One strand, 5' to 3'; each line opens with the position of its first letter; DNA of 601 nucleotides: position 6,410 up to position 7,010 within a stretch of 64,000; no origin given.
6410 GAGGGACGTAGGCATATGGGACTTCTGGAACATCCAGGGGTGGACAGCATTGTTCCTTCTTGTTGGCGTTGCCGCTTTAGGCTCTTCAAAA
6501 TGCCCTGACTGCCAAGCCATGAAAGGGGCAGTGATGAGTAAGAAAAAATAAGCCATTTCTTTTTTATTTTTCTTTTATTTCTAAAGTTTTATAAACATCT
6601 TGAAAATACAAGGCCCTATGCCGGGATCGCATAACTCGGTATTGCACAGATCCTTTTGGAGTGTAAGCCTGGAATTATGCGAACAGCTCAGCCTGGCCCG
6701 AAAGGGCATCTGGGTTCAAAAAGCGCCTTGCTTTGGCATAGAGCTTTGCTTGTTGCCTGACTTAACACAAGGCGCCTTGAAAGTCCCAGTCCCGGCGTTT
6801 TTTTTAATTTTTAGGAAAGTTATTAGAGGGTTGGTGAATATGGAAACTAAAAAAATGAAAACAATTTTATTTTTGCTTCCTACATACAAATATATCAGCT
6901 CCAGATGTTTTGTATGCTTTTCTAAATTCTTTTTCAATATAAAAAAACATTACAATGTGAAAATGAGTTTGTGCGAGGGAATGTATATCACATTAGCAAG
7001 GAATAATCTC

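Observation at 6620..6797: tRNA-like 178-nt RNA with its own TATA box and oligo-T terminator that could not be folded as a cloverleaf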

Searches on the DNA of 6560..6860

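Call 4: search_rna_families(source=window, start=6560, end=6860, threshold=evalue, max_evalue=10, show_alignments=6)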
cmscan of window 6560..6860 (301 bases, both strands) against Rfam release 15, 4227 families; matches with E-value up to 10: 1.
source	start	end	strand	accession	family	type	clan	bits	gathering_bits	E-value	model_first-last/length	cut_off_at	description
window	6751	6774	+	RF02054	STnc420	Gene; sRNA;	-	13.5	70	9.1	1-58/58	no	Salmonella enterica sRNA STnc420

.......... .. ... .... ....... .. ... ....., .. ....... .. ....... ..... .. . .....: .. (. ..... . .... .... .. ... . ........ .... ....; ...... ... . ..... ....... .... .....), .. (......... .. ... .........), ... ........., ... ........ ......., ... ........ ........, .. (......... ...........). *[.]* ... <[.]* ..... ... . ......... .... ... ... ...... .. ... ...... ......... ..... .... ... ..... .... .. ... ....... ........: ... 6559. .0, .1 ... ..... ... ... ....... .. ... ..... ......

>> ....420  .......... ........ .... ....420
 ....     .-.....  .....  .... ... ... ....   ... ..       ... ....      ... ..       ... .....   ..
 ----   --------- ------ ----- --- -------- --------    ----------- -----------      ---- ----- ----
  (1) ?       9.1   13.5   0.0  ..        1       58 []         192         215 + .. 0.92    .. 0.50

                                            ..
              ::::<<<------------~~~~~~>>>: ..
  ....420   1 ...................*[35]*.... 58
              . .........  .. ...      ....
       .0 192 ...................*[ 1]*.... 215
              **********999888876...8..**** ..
